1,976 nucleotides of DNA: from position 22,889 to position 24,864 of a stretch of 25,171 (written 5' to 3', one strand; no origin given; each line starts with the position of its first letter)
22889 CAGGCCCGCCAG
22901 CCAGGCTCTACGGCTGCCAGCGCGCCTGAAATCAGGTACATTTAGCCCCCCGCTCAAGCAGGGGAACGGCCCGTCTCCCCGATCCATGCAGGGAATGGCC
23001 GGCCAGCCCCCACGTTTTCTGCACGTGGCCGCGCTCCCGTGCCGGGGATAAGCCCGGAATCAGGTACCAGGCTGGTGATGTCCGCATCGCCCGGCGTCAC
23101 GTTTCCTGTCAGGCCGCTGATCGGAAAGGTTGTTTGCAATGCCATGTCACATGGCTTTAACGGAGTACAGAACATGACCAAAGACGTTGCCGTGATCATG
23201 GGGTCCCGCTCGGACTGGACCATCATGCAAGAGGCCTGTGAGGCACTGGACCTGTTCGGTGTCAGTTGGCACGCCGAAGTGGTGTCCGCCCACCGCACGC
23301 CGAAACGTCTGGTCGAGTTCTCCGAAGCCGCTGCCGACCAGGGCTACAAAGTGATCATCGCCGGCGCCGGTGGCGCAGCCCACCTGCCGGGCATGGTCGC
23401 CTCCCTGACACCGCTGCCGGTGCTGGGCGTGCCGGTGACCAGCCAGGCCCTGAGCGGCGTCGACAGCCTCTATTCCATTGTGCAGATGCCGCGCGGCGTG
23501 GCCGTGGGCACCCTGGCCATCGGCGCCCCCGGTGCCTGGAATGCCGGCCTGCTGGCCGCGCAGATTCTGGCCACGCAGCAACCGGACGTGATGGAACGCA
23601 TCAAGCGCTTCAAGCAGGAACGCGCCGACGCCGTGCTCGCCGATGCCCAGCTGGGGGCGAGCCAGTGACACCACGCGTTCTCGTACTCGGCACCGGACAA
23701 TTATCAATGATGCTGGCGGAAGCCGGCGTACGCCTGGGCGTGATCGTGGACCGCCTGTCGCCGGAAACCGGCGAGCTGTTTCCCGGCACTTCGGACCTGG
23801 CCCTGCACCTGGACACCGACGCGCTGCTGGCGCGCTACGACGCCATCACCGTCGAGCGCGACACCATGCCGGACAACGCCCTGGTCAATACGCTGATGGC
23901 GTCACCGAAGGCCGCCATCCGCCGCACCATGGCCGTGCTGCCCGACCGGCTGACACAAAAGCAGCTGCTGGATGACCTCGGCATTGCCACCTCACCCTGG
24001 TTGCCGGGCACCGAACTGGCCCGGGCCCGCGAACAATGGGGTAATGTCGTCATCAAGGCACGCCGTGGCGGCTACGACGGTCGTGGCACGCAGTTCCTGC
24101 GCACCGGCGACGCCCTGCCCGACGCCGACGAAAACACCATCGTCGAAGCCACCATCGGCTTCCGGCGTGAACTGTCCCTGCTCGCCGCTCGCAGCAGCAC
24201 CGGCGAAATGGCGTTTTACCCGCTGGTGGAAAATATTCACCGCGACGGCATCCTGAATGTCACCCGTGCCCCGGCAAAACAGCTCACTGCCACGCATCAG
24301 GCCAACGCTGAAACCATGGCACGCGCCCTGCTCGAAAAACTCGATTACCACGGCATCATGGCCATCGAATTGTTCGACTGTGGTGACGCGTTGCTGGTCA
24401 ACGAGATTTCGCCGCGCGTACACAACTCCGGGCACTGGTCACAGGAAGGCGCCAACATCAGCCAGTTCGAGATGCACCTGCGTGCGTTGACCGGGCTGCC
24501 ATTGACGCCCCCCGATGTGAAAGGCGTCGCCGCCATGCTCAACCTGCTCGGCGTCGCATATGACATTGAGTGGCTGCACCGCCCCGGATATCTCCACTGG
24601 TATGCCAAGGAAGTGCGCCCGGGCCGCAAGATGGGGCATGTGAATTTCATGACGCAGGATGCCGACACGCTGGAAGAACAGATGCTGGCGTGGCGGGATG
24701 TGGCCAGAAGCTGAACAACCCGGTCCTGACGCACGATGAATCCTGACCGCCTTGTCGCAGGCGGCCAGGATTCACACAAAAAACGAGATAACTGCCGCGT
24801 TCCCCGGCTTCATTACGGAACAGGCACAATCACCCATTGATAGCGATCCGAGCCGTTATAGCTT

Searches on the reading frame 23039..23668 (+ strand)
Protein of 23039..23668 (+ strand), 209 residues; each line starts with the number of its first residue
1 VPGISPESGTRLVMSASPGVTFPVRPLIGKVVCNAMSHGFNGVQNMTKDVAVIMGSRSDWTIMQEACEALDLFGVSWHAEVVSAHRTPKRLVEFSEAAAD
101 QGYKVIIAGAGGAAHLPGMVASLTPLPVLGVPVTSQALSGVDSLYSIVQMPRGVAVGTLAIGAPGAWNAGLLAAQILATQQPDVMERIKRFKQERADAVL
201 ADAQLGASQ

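Call 13: search_protein_families(library=pfam, proteins=[window:23039-23668:+], max_evalue=0.01)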
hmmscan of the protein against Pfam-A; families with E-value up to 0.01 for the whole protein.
window:23039-23668:+ (209 aa): 2 families
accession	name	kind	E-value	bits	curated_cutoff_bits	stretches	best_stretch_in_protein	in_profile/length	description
PF00731.26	AIRC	-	2.3e-61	206.1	30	1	50-196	2-146/148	AIR carboxylase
PF13685.12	Fe-ADH_2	-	0.0027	18.2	28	1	47-147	19-119/149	Iron-containing alcohol dehydrogenase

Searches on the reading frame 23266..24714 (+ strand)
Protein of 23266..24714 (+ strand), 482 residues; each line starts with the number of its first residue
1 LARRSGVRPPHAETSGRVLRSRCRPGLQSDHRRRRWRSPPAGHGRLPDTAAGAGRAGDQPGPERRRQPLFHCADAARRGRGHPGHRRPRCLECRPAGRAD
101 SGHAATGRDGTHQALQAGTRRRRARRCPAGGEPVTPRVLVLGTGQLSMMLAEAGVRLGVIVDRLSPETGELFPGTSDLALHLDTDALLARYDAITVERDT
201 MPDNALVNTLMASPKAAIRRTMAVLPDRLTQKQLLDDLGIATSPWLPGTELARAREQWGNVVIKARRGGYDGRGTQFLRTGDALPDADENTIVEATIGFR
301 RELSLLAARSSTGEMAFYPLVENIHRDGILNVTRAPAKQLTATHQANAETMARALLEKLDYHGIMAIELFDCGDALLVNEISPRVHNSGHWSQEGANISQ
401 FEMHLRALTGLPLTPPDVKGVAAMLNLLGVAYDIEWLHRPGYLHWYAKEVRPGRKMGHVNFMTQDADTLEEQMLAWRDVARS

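Call 13: search_protein_families(library=pfam, proteins=[window:23266-24714:+], max_evalue=0.01)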
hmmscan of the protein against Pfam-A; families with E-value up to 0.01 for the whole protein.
window:23266-24714:+ (482 aa): 3 families
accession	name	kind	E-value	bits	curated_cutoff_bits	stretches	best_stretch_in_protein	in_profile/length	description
PF02222.28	ATP-grasp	-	1.9e-48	164.9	27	1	234-401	2-179/179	ATP-grasp domain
PF17769.7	PurK_C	-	1.2e-14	54.2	22.6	1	422-472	1-56/56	Phosphoribosylaminoimidazole carboxylase C-terminal domain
PF22660.2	RS_preATP-grasp-like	-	0.006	17.4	27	0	138-168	4-34/98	Ribonucleotide synthetase preATP-grasp domain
